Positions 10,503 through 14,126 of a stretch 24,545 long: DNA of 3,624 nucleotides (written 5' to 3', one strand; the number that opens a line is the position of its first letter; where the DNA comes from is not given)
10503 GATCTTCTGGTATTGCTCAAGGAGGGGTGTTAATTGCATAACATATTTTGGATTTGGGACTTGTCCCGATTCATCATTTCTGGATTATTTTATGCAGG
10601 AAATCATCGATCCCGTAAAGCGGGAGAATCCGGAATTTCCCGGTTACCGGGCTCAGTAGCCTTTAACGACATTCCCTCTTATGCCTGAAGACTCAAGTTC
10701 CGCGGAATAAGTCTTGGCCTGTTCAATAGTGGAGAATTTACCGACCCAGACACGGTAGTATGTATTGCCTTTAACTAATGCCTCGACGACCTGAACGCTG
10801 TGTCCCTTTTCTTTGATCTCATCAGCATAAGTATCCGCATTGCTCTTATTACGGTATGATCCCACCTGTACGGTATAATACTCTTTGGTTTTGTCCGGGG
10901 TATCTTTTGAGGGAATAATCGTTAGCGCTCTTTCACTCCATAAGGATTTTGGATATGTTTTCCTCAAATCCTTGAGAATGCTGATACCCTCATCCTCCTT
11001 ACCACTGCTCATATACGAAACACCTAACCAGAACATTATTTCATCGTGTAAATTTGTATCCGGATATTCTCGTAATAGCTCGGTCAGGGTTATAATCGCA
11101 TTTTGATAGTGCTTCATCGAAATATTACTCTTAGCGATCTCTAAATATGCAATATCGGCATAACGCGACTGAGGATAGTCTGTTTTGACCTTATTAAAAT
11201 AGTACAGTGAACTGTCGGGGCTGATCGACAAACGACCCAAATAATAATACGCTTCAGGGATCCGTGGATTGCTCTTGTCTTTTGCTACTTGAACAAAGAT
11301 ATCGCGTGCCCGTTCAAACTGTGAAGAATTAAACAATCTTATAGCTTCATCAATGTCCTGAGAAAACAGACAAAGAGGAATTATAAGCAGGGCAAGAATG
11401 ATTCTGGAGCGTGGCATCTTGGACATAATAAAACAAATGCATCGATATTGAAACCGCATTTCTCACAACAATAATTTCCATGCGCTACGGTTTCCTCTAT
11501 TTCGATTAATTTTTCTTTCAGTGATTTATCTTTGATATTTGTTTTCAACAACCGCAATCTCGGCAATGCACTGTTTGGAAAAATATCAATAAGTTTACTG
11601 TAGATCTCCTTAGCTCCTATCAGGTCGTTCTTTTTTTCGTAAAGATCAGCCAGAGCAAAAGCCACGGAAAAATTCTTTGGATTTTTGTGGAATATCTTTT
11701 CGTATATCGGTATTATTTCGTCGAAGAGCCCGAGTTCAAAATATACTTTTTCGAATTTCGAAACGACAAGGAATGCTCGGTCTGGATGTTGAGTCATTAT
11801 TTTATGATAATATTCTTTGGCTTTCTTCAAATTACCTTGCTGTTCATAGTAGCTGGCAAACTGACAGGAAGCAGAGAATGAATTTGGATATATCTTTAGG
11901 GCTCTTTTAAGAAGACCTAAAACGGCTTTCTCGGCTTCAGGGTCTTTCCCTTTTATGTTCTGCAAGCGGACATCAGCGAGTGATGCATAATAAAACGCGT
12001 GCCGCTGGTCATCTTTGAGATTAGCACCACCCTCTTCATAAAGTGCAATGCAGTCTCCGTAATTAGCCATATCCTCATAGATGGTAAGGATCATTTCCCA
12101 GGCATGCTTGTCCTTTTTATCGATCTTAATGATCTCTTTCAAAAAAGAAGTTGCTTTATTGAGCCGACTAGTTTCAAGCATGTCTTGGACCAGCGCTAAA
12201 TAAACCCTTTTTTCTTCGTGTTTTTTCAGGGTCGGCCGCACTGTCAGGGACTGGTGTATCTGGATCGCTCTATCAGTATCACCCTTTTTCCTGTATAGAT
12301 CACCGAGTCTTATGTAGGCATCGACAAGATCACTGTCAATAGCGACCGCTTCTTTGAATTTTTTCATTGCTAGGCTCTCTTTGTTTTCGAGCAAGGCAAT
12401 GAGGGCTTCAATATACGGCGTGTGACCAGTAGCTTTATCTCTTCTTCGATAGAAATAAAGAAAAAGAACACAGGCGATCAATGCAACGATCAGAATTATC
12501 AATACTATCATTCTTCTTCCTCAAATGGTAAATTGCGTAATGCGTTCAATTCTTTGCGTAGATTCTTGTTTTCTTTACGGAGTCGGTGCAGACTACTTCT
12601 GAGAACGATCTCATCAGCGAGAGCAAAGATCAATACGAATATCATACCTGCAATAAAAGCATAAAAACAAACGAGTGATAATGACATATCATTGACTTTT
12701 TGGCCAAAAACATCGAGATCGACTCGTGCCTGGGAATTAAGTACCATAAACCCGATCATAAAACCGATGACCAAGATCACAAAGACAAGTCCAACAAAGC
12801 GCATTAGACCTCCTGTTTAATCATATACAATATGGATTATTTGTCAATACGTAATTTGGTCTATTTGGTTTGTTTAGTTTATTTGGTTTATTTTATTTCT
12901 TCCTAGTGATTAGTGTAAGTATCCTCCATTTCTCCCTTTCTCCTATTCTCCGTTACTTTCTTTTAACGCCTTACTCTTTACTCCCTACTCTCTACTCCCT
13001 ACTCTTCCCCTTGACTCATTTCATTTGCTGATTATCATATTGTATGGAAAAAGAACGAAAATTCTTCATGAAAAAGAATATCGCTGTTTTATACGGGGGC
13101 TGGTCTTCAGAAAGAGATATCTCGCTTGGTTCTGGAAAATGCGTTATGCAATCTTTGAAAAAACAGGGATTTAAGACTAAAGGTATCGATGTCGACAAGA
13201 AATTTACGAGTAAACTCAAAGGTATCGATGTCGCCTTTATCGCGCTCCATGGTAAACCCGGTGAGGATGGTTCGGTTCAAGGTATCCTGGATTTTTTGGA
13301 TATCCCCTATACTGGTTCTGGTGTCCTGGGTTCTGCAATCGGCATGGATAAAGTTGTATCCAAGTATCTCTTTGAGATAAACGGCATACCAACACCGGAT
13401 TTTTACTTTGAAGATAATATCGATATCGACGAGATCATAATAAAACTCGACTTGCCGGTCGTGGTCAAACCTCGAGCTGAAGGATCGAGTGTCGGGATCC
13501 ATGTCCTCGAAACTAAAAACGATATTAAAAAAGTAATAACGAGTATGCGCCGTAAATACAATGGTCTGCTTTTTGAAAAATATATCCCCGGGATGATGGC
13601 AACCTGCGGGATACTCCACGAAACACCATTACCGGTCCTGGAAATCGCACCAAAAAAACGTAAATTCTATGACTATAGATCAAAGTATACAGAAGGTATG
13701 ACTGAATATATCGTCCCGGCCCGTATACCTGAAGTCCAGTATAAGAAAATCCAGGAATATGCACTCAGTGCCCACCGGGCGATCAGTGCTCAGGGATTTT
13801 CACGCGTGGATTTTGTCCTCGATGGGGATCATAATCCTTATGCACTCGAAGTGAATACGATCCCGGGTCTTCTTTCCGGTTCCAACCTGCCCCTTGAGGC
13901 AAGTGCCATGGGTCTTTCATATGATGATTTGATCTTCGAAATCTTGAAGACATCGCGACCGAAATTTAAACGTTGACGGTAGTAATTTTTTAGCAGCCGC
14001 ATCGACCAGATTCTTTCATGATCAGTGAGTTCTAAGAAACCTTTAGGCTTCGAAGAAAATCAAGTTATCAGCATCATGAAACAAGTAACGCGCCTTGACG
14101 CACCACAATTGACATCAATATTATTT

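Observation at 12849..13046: Structured divergent control region between lapA-lapB and ddl: phased A-tracts, ~95-nt homopyrimidine tract, five tandem YTACTCY heptamers, leaderless ddl start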

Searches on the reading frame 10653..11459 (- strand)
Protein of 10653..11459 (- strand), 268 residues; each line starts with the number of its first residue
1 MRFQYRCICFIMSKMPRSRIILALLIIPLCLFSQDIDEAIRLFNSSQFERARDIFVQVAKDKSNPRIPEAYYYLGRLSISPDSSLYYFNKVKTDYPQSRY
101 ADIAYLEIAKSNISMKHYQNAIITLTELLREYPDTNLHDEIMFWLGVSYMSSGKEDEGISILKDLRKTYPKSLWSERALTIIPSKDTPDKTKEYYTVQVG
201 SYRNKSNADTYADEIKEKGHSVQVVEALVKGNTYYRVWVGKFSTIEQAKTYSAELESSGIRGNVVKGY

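Call 7: search_protein_families(library=pfam, proteins=[window:10653-11459:-])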
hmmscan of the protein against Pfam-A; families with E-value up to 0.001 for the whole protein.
window:10653-11459:- (268 aa): 9 families
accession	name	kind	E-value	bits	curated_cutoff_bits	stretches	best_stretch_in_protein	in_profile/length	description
PF05036.18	SPOR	-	2.6e-17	63.3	21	1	192-266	2-76/76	SPOR domain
PF13174.12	TPR_6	-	3.6e-15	55.9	26.3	1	142-172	3-33/33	Tetratricopeptide repeat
PF13525.12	YfiO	-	2.1e-08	34.6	25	1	87-156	27-96/203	Outer membrane lipoprotein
PF14559.12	TPR_19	-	6.8e-06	26.8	25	1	115-174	4-61/68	Tetratricopeptide repeat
PF13432.12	TPR_16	-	1.6e-05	25.7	32.7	0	37-77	2-40/65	Tetratricopeptide repeat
PF09976.15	TPR_21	-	1.9e-05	24.9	25.5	1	85-195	59-169/193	Tetratricopeptide repeat-like domain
PF13428.12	TPR_14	-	2.2e-05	25.2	23.5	0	143-174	5-36/44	Tetratricopeptide repeat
PF07719.23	TPR_2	-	2.2e-05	24.7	27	0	104-134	3-33/34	Tetratricopeptide repeat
PF13181.12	TPR_8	-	0.00049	20.5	25.7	0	104-134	3-33/34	Tetratricopeptide repeat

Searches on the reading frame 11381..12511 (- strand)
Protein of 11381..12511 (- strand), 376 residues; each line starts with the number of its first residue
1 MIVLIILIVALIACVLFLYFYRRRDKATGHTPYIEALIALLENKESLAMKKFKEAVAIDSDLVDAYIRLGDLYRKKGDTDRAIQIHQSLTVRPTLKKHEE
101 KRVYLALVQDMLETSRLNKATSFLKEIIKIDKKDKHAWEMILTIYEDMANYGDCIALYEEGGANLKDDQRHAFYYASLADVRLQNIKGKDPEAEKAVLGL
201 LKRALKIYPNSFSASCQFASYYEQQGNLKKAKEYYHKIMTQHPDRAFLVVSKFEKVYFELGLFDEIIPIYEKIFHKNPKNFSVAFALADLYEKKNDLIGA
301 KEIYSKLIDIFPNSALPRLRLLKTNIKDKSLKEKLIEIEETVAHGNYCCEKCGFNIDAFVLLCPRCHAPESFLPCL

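Call 7: search_protein_families(library=pfam, proteins=[window:11381-12511:-])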
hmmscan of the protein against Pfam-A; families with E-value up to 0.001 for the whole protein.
window:11381-12511:- (376 aa): 20 families
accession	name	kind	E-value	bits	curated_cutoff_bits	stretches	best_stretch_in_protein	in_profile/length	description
PF14559.12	TPR_19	-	1.7e-20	73.5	25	1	258-324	2-66/68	Tetratricopeptide repeat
PF13428.12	TPR_14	-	3.3e-20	71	23.5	0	219-246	8-35/44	Tetratricopeptide repeat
PF13431.12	TPR_17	-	2.8e-17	61.9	24.4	1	52-84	2-34/34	Tetratricopeptide repeat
PF13174.12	TPR_6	-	2.8e-14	53.1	26.3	0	285-314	4-33/33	Tetratricopeptide repeat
PF13181.12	TPR_8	-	7.7e-14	51.1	25.7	0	64-84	2-22/34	Tetratricopeptide repeat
PF07719.23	TPR_2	-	1.9e-13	49.9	27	0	284-313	4-33/34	Tetratricopeptide repeat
PF13424.12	TPR_12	-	2.5e-10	40.8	30.1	0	64-132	4-76/77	Tetratricopeptide repeat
PF24575.1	TPR_Slam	-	4e-09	37.3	35.2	0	266-333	34-99/104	Surface lipoprotein assembly modifier, N-terminal TPR repeats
PF05843.20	Suf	-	1.5e-08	34.1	24.7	1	264-313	297-346/532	Suppressor of forked protein (Suf)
PF23241.1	HAT_PRP39_C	-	2e-08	34.8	33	1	130-251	20-132/139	PRP39 C-terminal HAT repeat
PF13176.12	TPR_7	-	5.9e-08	32.6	27.9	1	65-91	1-28/36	Tetratricopeptide repeat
PF13414.12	TPR_11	-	1.2e-07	31.7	26.8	1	48-77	13-42/42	TPR repeat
PF00515.34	TPR_1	-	1.9e-07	31.1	27.8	0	63-84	1-22/34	Tetratricopeptide repeat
PF12895.13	ANAPC3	-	4.9e-07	30.4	27.2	0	97-160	21-81/82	Anaphase-promoting complex, cyclosome, subunit 3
PF13432.12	TPR_16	-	8.3e-07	29.8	32.7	0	257-315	7-65/65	Tetratricopeptide repeat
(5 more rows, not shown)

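Call 50: search_protein_families(library=ncbifam, proteins=[window:11381-12511:-], max_evalue=0.00001)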
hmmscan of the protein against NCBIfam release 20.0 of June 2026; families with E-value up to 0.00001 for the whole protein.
window:11381-12511:- (376 aa): 13 families
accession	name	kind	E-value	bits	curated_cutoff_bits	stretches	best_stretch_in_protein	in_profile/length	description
NF008757.0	PRK11788.1-5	equivalog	5.8e-48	164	363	1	26-374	32-381/388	lipopolysaccharide assembly protein LapB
NF008756.0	PRK11788.1-4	equivalog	6.6e-38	130.7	474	1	33-372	39-380/389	lipopolysaccharide assembly protein LapB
NF008755.0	PRK11788.1-3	equivalog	8.7e-35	120.8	430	1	29-374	36-381/388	lipopolysaccharide assembly protein LapB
NF008753.0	PRK11788.1-1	equivalog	2.7e-25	89.3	395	1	32-371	38-379/389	lipopolysaccharide assembly protein LapB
TIGR02917.1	PEP_TPR_lipo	equivalog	1.3e-23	82.9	312.2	2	192-330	480-616/899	XrtA/PEP-CTERM system TPR-repeat protein PrsT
NF008754.0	PRK11788.1-2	equivalog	6.4e-19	68.3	670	1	32-367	38-372/386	lipopolysaccharide assembly protein LapB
TIGR02521.1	type_IV_pilW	equivalog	4.6e-16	59.1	154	0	201-245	54-98/234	type IV pilus biogenesis/stability protein PilW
NF040959.1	MamA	equivalog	3.8e-14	52.6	200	1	193-313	53-171/204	magnetosome protein MamA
NF033758.1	gliding_GltE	equivalog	1.6e-09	37.3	225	0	50-101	73-125/411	adventurous gliding motility TPR repeat lipoprotein GltE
NF047371.1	FlcA_CTERM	equivalog_domain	2.4e-08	32.9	300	0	3-145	96-235/646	periplasmic flagellar collar protein FlcA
NF033920.0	C39_PA2778_fam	equivalog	6.9e-07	28.9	150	0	195-246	173-224/255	PA2778 family cysteine peptidase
TIGR02795.1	tol_pal_ybgF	equivalog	8e-07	29.7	90.1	0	215-245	79-109/119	tol-pal system protein YbgF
TIGR00540.1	TPR_hemY_coli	hypoth_equivalog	1.1e-06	27.6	142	0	97-313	148-358/385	heme biosynthesis-associated TPR protein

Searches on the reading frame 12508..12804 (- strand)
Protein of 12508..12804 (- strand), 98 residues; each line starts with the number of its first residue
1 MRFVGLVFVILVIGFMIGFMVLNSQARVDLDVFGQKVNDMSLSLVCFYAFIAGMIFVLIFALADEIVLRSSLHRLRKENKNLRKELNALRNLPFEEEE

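Call 7: search_protein_families(library=pfam, proteins=[window:12508-12804:-])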
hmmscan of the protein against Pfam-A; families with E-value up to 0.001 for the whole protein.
window:12508-12804:- (98 aa): 2 families
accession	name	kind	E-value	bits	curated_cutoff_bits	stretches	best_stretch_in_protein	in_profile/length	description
PF06305.16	LapA_dom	-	8.6e-10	38.8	28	1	27-87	5-64/64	Lipopolysaccharide assembly protein A domain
PF11368.13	DUF3169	-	0.00028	21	31.6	1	2-77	6-81/250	Protein of unknown function (DUF3169)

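Call 11: find_encoding_contigs(protein=window:12508-12804:-, flank=6000, max_places=10)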
Protein window:12508-12804:- (98 aa): 13 contigs read that carry it; 6 places shown.
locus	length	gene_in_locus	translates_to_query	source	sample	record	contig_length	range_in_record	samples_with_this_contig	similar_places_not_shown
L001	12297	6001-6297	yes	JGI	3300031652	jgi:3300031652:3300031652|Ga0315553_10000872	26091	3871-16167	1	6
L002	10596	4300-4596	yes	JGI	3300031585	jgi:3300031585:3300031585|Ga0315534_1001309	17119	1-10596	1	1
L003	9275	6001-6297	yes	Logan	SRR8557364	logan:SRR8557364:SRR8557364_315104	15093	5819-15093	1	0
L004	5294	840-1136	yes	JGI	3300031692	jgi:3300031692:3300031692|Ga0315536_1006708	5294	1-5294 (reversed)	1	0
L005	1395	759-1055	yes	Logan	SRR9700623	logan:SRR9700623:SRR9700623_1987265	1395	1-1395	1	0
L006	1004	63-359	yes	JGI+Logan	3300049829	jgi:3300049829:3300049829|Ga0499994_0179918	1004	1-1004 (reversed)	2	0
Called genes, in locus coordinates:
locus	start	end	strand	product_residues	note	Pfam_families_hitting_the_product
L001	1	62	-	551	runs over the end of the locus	PF09587:PGA_cap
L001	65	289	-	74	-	-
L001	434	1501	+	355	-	PF13585:CHU_C (faint), PF13860:FlgD_ig, PF18962:Por_Secre_tail (weak)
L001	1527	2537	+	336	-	PF04055:Radical_SAM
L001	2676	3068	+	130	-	PF00293:NUDIX, PF14815:NUDIX_4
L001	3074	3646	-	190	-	PF00211:Guanylate_cyc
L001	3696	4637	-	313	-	PF01145:Band_7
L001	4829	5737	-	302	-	PF01820:Dala_Dala_lig_N, PF02655:ATP-grasp_3 (weak), PF14397:ATPgrasp_ST (faint), PF02222:ATP-grasp (weak), PF07478:Dala_Dala_lig_C, PF13535:ATP-grasp_4 (faint)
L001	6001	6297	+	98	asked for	PF06305:LapA_dom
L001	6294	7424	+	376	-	PF24575:TPR_Slam (faint), PF25058:ARM_TT21 (faint), PF25063:ARM_TT21_C (weak), PF00515:TPR_1 (faint), PF07719:TPR_2 (faint), PF13181:TPR_8 (faint), PF13428:TPR_14 (faint), PF13432:TPR_16 (faint), +10 more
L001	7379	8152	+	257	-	PF13174:TPR_6 (faint), PF13428:TPR_14 (faint), PF14559:TPR_19 (faint), PF07719:TPR_2 (faint), PF13432:TPR_16 (faint), PF09976:TPR_21 (faint), PF13525:YfiO, PF05036:SPOR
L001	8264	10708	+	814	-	PF01624:MutS_I, PF05188:MutS_II, PF05192:MutS_III, PF05190:MutS_IV, PF00488:MutS_V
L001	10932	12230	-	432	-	PF02558:ApbA (weak), PF03446:NAD_binding_2, PF03721:UDPG_MGDP_dh_N, PF00984:UDPG_MGDP_dh, PF03720:UDPG_MGDP_dh_C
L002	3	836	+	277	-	?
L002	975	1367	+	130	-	PF00293:NUDIX, PF14815:NUDIX_4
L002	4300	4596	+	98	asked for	PF06305:LapA_dom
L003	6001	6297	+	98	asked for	PF06305:LapA_dom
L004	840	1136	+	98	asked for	PF06305:LapA_dom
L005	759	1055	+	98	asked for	PF06305:LapA_dom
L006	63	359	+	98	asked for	PF06305:LapA_dom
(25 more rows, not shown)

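Call 50: search_protein_families(library=ncbifam, proteins=[window:12508-12804:-], max_evalue=0.00001)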
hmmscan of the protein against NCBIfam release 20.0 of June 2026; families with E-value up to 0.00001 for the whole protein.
window:12508-12804:- (98 aa): 0 families

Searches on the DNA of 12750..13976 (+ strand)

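Call 45: search_rna_families(source=window, start=12750, end=13100, threshold=evalue, max_evalue=1)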
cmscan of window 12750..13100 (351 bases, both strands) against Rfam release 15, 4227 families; matches with E-value up to 1: 0.
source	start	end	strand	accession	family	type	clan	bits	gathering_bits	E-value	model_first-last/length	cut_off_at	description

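Call 61: search_rna_families(sources=[L008, L087, L011, L167, L171], threshold=gathering)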
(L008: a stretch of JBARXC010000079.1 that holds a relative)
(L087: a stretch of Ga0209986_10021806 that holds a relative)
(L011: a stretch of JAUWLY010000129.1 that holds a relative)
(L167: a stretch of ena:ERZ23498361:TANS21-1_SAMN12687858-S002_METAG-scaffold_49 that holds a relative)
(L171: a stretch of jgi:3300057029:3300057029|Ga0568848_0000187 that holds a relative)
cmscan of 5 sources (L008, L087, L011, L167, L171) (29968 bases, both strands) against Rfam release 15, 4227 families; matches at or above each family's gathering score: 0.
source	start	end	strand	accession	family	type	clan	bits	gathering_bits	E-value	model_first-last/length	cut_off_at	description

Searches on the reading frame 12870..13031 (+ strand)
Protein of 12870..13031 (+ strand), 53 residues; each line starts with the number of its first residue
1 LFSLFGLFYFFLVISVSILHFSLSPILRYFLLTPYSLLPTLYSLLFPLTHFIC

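Call 57: search_protein_families(library=pfam, proteins=[window:12870-13031:+], max_evalue=0.01)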
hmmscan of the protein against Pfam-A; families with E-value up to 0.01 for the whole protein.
window:12870-13031:+ (53 aa): 0 families
